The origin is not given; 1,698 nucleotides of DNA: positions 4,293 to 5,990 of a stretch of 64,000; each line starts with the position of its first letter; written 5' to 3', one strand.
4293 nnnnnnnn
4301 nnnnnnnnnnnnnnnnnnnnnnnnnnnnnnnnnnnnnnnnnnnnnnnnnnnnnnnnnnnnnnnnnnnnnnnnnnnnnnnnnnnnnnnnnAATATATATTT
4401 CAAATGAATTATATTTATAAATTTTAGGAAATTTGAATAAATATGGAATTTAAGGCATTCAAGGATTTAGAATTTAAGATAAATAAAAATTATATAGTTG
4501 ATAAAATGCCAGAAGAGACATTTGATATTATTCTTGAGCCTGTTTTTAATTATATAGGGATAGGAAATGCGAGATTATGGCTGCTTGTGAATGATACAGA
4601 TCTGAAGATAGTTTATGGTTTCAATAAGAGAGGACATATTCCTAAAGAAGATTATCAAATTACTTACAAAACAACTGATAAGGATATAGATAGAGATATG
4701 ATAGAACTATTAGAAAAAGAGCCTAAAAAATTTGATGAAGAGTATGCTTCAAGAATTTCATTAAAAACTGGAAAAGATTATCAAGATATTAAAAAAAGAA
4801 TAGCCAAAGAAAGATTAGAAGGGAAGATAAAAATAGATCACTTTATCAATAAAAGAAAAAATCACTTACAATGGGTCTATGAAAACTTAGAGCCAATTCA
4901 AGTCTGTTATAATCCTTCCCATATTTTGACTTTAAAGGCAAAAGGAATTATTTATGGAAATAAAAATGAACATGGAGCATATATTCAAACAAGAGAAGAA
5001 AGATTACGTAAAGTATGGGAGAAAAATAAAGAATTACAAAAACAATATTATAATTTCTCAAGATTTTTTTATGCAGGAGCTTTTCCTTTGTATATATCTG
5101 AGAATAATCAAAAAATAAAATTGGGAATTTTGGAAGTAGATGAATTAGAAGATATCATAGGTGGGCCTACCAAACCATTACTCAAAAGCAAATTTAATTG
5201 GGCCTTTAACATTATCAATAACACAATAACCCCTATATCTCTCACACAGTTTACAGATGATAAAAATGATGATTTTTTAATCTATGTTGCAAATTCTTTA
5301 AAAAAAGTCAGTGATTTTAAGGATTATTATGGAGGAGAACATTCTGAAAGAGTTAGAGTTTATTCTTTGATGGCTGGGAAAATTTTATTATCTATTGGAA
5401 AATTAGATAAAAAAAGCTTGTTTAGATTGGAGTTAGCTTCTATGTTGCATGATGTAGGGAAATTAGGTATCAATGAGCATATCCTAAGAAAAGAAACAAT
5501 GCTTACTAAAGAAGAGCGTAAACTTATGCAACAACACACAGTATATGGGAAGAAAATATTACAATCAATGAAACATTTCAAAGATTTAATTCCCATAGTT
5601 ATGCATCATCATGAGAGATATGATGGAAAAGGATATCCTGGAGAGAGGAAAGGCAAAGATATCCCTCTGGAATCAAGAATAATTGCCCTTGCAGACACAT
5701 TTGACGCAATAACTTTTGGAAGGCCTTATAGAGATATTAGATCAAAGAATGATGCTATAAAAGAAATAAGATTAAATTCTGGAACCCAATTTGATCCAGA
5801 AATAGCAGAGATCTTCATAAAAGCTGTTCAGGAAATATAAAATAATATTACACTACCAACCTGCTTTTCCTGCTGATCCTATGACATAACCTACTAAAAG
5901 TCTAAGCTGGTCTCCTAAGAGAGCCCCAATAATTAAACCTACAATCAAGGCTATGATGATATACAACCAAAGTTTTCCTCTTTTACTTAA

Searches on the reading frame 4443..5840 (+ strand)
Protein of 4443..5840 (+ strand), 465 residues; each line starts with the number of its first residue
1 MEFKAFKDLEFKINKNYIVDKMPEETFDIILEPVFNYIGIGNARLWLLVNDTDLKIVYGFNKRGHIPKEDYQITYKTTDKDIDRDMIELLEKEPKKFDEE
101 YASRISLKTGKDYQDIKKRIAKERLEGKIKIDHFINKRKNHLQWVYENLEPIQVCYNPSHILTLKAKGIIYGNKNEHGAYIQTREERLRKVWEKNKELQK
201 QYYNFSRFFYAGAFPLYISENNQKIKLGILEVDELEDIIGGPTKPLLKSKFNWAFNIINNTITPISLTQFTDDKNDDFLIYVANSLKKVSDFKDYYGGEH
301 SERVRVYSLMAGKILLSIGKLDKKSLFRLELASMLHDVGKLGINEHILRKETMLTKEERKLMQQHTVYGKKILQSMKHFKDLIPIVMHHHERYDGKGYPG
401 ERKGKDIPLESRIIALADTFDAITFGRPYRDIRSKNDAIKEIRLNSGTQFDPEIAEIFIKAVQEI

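Call 35: search_protein_families(library=pfam, proteins=[window:4443-5840:+])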
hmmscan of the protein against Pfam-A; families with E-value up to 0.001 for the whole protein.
window:4443-5840:+ (465 aa): 2 families
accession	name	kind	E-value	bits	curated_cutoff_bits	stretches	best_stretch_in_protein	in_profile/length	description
PF13487.12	HD_5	-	7.2e-36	123.9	27.2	1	320-454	33-170/170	HD domain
PF01966.28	HD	-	2.6e-16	60.4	22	1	299-422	3-115/116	HD domain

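Call 40: find_homologous_proteins(query=window:4443-5840:+)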
Query window:4443-5840:+ (465 aa): 4450 proteins with E <= 0.001 among 8000 candidates; the best 120 are listed.
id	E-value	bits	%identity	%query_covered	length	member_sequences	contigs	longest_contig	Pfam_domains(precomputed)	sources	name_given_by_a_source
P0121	0.0e+0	1047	100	100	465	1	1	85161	PF13487.13,PF01966.29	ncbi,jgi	-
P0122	2.2e-223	760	73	100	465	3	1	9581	PF13487.13,PF01966.29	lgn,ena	-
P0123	1.5e-142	494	52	100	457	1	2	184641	PF13487.13,PF01966.29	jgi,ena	-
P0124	3.8e-59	219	38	43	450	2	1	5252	PF08668.19,PF13487.13,PF01966.29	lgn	-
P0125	7.1e-58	215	41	46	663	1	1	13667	PF13426.14,PF13487.13,PF01966.29,PF08448.17,PF00989.32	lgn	-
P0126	6.4e-56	208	35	45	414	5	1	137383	PF08668.19,PF13487.13,PF01966.29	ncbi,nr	ncbi:MAG: HD domain-containing protein [Actinomycetota bacterium]|nr:HD domain-containing protein [A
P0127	1.0e-55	207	36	42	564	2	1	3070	PF13487.13,PF01966.29,PF00072.31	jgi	-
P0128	3.8e-53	199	36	39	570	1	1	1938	PF13487.13,PF01966.29,PF00072.31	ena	-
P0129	7.7e-52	195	39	37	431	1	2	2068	PF08668.19,PF13487.13,PF01966.29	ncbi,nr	ncbi:MAG: HD domain-containing protein [bacterium]|nr:HD domain-containing protein [bacterium]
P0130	3.9e-50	189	41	44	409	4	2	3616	PF08668.19,PF13487.13,PF01966.29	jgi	-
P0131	7.1e-50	188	40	44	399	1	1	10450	PF08668.19,PF13487.13,PF01966.29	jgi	-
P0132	9.1e-49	184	38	42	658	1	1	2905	PF13426.14,PF13188.14,PF13487.13,PF01966.29,PF08448.17,PF00989.32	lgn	-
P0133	1.0e-47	181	37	38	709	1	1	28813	PF13487.13,PF01966.29,PF00072.31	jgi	jgi:putative two-component system response regulator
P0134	1.2e-47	181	44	48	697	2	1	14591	PF13487.13,PF01966.29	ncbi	-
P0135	3.6e-47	179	42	36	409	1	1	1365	PF08668.19,PF13487.13,PF01966.29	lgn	-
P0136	3.6e-45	173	46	42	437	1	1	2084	PF13185.13,PF13487.13,PF01966.29,PF01590.33,PF13492.13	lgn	-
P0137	4.0e-45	172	42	36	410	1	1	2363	PF08668.19,PF13487.13,PF01966.29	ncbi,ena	-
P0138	4.1e-45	172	48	41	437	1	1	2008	PF13185.13,PF13487.13,PF01966.29,PF01590.33,PF13492.13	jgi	-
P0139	4.1e-45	172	48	41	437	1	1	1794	PF13185.13,PF13487.13,PF01966.29,PF01590.33,PF13492.13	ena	-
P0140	2.2e-44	170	45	47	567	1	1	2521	PF13185.13,PF13487.13,PF01966.29,PF01590.33,PF13492.13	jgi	jgi:putative nucleotidyltransferase with HDIG domain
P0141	3.2e-44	170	40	45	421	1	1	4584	PF08668.19,PF13487.13,PF01966.29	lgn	-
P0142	2.4e-43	167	43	45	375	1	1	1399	PF13185.13,PF13487.13,PF01966.29,PF01590.33,PF13492.13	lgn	-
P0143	3.6e-43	166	44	42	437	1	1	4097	PF13185.13,PF13487.13,PF01966.29,PF01590.33,PF13492.13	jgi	-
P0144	1.2e-42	164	45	41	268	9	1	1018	PF13487.13,PF01966.29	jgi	jgi:putative two-component system response regulator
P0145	1.2e-42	164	47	41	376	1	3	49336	PF13185.13,PF13487.13,PF01966.29,PF01590.33,PF13492.13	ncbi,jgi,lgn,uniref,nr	ncbi:MAG TPA: GAF domain-containing protein [candidate division WOR-3 bacterium]|uniref:GAF domain-c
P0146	1.6e-42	164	42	38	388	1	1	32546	PF08668.19,PF13487.13,PF01966.29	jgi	jgi:HD-GYP domain-containing protein (c-di-GMP phosphodiesterase class II)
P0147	4.9e-42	162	47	38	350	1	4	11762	PF13487.13,PF01966.29,PF00072.31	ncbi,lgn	-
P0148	4.9e-42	162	47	38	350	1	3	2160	PF13487.13,PF01966.29,PF00072.31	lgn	-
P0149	5.3e-42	162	46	40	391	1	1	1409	PF13487.13,PF01966.29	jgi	jgi:HD-GYP domain-containing protein (c-di-GMP phosphodiesterase class II)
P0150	5.5e-42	162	44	40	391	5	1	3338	PF13185.13,PF13487.13,PF01966.29,PF01590.33,PF13492.13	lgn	-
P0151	5.9e-42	162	43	41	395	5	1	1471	PF13185.13,PF13487.13,PF01966.29,PF01590.33,PF13492.13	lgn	-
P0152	8.1e-42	162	48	38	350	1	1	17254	PF13487.13,PF01966.29,PF00072.31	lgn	-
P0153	1.0e-41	161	41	39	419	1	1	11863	PF08668.19,PF13487.13,PF01966.29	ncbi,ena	-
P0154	1.3e-41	161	46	40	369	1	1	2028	PF13185.13,PF13487.13,PF01966.29,PF01590.33,PF13492.13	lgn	-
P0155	1.4e-41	161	51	37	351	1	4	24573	PF13487.13,PF01966.29,PF00072.31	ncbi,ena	-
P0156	1.4e-41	161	43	45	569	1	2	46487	PF13185.13,PF13487.13,PF01966.29,PF01590.33,PF13492.13,PF11849.15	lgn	-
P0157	1.5e-41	161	45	44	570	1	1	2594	PF13185.13,PF13487.13,PF01966.29,PF01590.33,PF13492.13,PF11849.15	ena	-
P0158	2.0e-41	160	44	42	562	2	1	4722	PF13487.13,PF01966.29,PF00990.27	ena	-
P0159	2.3e-41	160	48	38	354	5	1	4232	PF13487.13,PF01966.29,PF00072.31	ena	-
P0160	2.3e-41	160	45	39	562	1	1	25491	PF13487.13,PF01966.29,PF00990.27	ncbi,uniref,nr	ncbi:bifunctional diguanylate cyclase/phosphohydrolase [Clostridium vincentii]|uniref:Putative digua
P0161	2.4e-41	160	45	40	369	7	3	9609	PF13185.13,PF13487.13,PF01966.29,PF01590.33,PF13492.13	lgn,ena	-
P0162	3.3e-41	160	47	40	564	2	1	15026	PF13185.13,PF13487.13,PF01966.29,PF01590.33,PF13492.13,PF11849.15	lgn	-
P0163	3.4e-41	160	46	40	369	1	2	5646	PF13185.13,PF13487.13,PF01966.29,PF01590.33,PF13492.13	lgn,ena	-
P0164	3.5e-41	159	46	40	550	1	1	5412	PF08668.19,PF13185.13,PF13487.13,PF01966.29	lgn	-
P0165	3.6e-41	159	48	39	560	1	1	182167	PF13185.13,PF13487.13,PF01966.29,PF01590.33,PF13492.13,PF11849.15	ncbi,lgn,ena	-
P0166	3.7e-41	159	48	38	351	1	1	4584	PF13487.13,PF01966.29,PF00072.31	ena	-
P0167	4.0e-41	159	47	38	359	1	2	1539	PF13487.13,PF01966.29,PF00072.31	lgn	-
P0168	4.9e-41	159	47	40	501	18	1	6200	PF13185.13,PF13487.13,PF01966.29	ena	-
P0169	5.7e-41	159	48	38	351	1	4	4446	PF13487.13,PF01966.29,PF00072.31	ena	-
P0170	6.4e-41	159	45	40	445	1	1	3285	PF13185.13,PF13487.13,PF01966.29,PF01590.33,PF13492.13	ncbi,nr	ncbi:MAG: HD domain-containing protein [Desulfobacterales bacterium]|nr:HD domain-containing protein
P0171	7.0e-41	158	47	38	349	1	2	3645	PF13487.13,PF01966.29,PF00072.31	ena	-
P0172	7.4e-41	158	45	41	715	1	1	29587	PF13185.13,PF13487.13,PF01966.29,PF01590.33,PF13492.13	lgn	-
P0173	8.6e-41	158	48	39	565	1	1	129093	PF08668.19,PF13185.13,PF13487.13,PF01966.29,PF01590.33,PF13492.13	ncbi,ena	-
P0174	8.6e-41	158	46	39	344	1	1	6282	PF13487.13,PF01966.29,PF00072.31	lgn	-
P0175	9.3e-41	158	46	40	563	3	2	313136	PF08668.19,PF13487.13,PF01966.29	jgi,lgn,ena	-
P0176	1.2e-40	158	47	38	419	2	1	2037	PF13487.13,PF01966.29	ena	-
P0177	1.3e-40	158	47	38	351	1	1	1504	PF13487.13,PF01966.29,PF00072.31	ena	-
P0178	1.3e-40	158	49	38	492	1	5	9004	PF13185.13,PF13487.13,PF01966.29,PF01590.33,PF13492.13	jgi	jgi:HD-GYP domain-containing protein (c-di-GMP phosphodiesterase class II)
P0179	1.6e-40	157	47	39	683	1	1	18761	PF13487.13,PF01966.29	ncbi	-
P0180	1.8e-40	157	47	40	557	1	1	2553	PF13185.13,PF13487.13,PF01966.29,PF01590.33,PF13492.13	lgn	-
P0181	1.9e-40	157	48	38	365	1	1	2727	PF13185.13,PF13487.13,PF01966.29,PF01590.33,PF13492.13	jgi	jgi:HD-GYP domain-containing protein (c-di-GMP phosphodiesterase class II)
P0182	1.9e-40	157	44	41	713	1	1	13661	PF13185.13,PF13487.13,PF01966.29,PF01590.33,PF13492.13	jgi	jgi:HD-GYP domain-containing protein (c-di-GMP phosphodiesterase class II)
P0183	2.0e-40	157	45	40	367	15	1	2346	PF13185.13,PF13487.13,PF01966.29,PF01590.33,PF13492.13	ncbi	-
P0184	2.0e-40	157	47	38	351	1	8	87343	PF13487.13,PF01966.29,PF00072.31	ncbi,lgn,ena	-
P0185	2.0e-40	157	44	40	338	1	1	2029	PF13185.13,PF13487.13,PF01966.29,PF01590.33,PF13492.13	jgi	jgi:HD-GYP domain-containing protein (c-di-GMP phosphodiesterase class II)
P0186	2.2e-40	157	48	40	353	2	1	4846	PF13487.13,PF01966.29,PF00072.31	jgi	-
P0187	2.2e-40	157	48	38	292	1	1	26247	PF13487.13,PF01966.29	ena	-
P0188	2.2e-40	157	40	46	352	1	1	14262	PF13487.13,PF01966.29,PF00072.31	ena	-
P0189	2.4e-40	157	49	39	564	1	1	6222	PF13185.13,PF13487.13,PF01966.29,PF01590.33,PF13492.13,PF11849.15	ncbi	-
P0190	2.4e-40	157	45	41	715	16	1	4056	PF13185.13,PF13487.13,PF01966.29,PF01590.33,PF13492.13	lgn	-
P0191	2.4e-40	157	46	41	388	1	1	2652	PF13487.13,PF01966.29,PF13492.13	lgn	-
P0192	2.4e-40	157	46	38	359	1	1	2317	PF13487.13,PF01966.29,PF00072.31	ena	-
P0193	2.5e-40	157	45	40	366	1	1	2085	PF13185.13,PF13487.13,PF01966.29,PF01590.33,PF13492.13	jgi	jgi:HD-GYP domain-containing protein (c-di-GMP phosphodiesterase class II)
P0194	2.7e-40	157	44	40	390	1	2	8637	PF13185.13,PF13487.13,PF01966.29,PF01590.33,PF13492.13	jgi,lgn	-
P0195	3.0e-40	156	46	39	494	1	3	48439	PF13185.13,PF13487.13,PF01966.29,PF01590.33,PF13492.13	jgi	jgi:HD-GYP domain-containing protein (c-di-GMP phosphodiesterase class II)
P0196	3.1e-40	156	46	39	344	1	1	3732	PF13487.13,PF01966.29,PF00072.31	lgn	-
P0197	3.3e-40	156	43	44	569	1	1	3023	PF15714.12,PF13185.13,PF13487.13,PF01966.29,PF01590.33,PF13492.13,PF11849.15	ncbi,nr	ncbi:MAG: GAF domain-containing protein [Candidatus Goldbacteria bacterium]|nr:GAF domain-containing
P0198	3.7e-40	156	48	38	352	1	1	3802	PF13487.13,PF01966.29,PF00072.31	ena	-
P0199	3.7e-40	156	45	39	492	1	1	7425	PF13185.13,PF13487.13,PF01966.29,PF01590.33,PF13492.13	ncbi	-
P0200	3.9e-40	156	47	38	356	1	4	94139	PF13487.13,PF01966.29,PF00072.31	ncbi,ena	-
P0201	3.9e-40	156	47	38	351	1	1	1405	PF13487.13,PF01966.29,PF00072.31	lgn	-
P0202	4.1e-40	156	46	38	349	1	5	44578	PF13487.13,PF01966.29,PF00072.31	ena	-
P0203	4.2e-40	156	40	46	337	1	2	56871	PF13487.13,PF01966.29,PF00072.31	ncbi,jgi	jgi:putative nucleotidyltransferase with HDIG domain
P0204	4.4e-40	156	47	38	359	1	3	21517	PF13487.13,PF01966.29,PF00072.31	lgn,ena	-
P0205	4.7e-40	156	49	38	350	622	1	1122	PF13487.13,PF01966.29,PF00072.31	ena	-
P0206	4.7e-40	156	48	37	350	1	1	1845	PF13487.13,PF01966.29,PF00072.31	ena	-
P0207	4.7e-40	156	48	37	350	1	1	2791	PF13487.13,PF01966.29,PF00072.31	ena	-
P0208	5.0e-40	156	47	40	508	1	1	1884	PF08668.19,PF13185.13,PF13487.13,PF01966.29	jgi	jgi:HD-GYP domain-containing protein (c-di-GMP phosphodiesterase class II)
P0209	5.4e-40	156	41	49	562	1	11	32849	PF13487.13,PF01966.29,PF00990.27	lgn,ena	-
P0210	5.4e-40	156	44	40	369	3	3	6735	PF13185.13,PF13487.13,PF01966.29,PF01590.33,PF13492.13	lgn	-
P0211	5.4e-40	156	45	29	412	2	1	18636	PF13487.13,PF01966.29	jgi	-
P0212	6.1e-40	155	48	37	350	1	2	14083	PF13487.13,PF01966.29,PF00072.31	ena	-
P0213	6.7e-40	155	47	38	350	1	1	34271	PF13487.13,PF01966.29,PF00072.31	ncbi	-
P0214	6.8e-40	155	45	40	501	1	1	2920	PF13185.13,PF13487.13,PF01966.29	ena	-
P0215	6.9e-40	155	46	39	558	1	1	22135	PF08668.19,PF13487.13,PF01966.29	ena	-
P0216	7.8e-40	155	45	42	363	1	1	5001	PF13487.13,PF01966.29,PF00072.31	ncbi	-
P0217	7.8e-40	155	48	40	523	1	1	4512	PF13487.13,PF01966.29,PF02518.32,PF00072.31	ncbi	ncbi:MAG: HD domain-containing phosphohydrolase, partial [Candidatus Aminicenantales bacterium]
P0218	8.1e-40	155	48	39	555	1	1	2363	PF08668.19,PF13185.13,PF13487.13,PF01966.29,PF13492.13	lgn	-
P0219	8.3e-40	155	45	38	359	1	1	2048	PF13487.13,PF01966.29,PF00072.31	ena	-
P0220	8.3e-40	155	45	39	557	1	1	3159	PF13185.13,PF13487.13,PF01966.29,PF01590.33,PF13492.13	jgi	-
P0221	8.5e-40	155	47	38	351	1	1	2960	PF13487.13,PF01966.29,PF00072.31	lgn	-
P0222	8.8e-40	155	48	39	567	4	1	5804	PF08668.19,PF13185.13,PF13487.13,PF01966.29,PF01590.33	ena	-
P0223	9.2e-40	155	49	38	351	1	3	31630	PF13487.13,PF01966.29,PF00072.31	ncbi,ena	-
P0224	9.3e-40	155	46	40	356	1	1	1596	PF08668.19,PF13185.13,PF13487.13,PF01966.29,PF01590.33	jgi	jgi:putative nucleotidyltransferase with HDIG domain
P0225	9.6e-40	155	45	40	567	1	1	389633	PF08668.19,PF13487.13,PF01966.29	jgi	jgi:HD-GYP domain-containing protein (c-di-GMP phosphodiesterase class II)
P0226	9.7e-40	155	44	41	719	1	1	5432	PF13185.13,PF13487.13,PF01966.29,PF01590.33,PF13492.13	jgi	jgi:putative nucleotidyltransferase with HDIG domain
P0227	9.8e-40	155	47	40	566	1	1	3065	PF08668.19,PF13487.13,PF01966.29,PF13492.13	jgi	jgi:putative nucleotidyltransferase with HDIG domain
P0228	1.0e-39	155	47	38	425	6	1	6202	PF13487.13,PF01966.29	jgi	-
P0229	1.1e-39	155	35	34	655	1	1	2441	PF08668.19,PF13487.13,PF01966.29,PF00072.31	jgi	jgi:putative two-component system response regulator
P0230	1.1e-39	155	46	38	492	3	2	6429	PF13185.13,PF13487.13,PF01966.29,PF01590.33,PF13492.13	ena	-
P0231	1.2e-39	154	44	44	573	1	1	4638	PF08668.19,PF13487.13,PF01966.29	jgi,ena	-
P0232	1.2e-39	154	49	38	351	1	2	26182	PF13487.13,PF01966.29,PF00072.31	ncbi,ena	-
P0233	1.3e-39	154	43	43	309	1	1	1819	PF13487.13,PF01966.29,PF00990.27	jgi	jgi:HD-GYP domain-containing protein (c-di-GMP phosphodiesterase class II)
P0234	1.3e-39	154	47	38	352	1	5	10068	PF13487.13,PF01966.29,PF00072.31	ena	-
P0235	1.3e-39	154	47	38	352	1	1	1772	PF13487.13,PF01966.29,PF00072.31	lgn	-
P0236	1.4e-39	154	42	45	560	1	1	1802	PF13185.13,PF13487.13,PF01966.29,PF01590.33,PF13492.13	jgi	jgi:putative nucleotidyltransferase with HDIG domain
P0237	1.5e-39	154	44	42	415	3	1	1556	PF13185.13,PF13487.13,PF01966.29,PF01590.33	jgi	jgi:putative nucleotidyltransferase with HDIG domain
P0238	1.6e-39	154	47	38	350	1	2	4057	PF13487.13,PF01966.29,PF00072.31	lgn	-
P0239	1.6e-39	154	44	40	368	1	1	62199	PF13185.13,PF13487.13,PF01966.29,PF01590.33,PF13492.13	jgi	jgi:HD-GYP domain-containing protein (c-di-GMP phosphodiesterase class II)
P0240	1.6e-39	154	46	40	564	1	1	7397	PF08668.19,PF13185.13,PF13487.13,PF01966.29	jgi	jgi:HD-GYP domain-containing protein (c-di-GMP phosphodiesterase class II)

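Call 42: find_encoding_contigs(protein=P0123, flank=10000, max_places=2)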
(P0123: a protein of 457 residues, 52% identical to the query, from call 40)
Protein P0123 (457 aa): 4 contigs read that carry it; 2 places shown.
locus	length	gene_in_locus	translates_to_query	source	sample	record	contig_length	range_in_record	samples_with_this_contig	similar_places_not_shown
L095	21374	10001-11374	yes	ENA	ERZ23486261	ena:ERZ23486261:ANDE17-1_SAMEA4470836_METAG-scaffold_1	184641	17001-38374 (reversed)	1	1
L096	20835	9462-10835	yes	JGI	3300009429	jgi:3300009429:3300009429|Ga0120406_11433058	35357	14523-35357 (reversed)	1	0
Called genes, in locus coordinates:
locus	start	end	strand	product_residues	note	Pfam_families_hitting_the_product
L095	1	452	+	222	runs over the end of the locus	PF03946:Ribosomal_L11_N, PF00298:Ribosomal_L11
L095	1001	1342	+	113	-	PF01920:Prefoldin_2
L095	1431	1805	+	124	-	PF04472:SepF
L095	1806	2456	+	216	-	PF01866:Diphthamide_syn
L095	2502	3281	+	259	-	PF01066:CDP-OH_P_transf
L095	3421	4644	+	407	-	PF27218:MJ0043_C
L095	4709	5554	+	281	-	PF00565:SNase, PF00932:LTD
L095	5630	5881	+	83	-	-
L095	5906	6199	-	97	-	PF01918:Alba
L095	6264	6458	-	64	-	PF00833:Ribosomal_S17e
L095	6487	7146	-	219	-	PF00069:Pkinase, PF01163:RIO1 (weak), PF01636:APH (faint), PF07714:PK_Tyr_Ser-Thr (weak)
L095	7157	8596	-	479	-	PF00587:tRNA-synt_2b, PF03129:HGTP_anticodon, PF09180:ProRS-C_1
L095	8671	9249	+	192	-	-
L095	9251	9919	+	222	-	PF11848:DUF3368 (weak)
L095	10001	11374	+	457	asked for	PF13487:HD_5, PF01966:HD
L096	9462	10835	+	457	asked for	PF13487:HD_5, PF01966:HD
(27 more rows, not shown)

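Call 43: find_encoding_contigs(protein=P0122, flank=10000, max_places=2)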
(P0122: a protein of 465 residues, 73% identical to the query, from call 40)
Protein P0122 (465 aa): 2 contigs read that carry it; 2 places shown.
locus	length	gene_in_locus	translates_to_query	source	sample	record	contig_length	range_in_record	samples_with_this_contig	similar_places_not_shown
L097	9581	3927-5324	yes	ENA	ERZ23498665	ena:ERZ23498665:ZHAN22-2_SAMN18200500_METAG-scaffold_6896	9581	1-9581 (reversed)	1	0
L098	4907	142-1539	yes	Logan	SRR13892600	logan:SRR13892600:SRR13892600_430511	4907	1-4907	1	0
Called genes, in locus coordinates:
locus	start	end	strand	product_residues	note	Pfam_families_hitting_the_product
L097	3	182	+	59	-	?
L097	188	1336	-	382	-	PF13406:SLT_2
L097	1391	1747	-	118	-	PF17253:DUF5320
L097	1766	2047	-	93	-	PF22277:EncFtn-like (weak), PF02915:Rubrerythrin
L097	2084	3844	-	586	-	PF00009:GTP_EFTU, PF01926:MMR_HSR1 (weak), PF11987:IF-2, PF14578:GTP_EFTU_D4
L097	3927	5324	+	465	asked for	PF13487:HD_5, PF01966:HD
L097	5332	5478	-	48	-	-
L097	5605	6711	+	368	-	PF01594:AI-2E_transport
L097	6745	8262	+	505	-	PF02885:Glycos_trans_3N, PF00591:Glycos_transf_3, PF07831:PYNP_C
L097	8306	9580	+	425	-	?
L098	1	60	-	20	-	?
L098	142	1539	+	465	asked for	PF13487:HD_5, PF01966:HD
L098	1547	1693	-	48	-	-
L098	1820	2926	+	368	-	PF01594:AI-2E_transport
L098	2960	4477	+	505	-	PF02885:Glycos_trans_3N, PF00591:Glycos_transf_3, PF07831:PYNP_C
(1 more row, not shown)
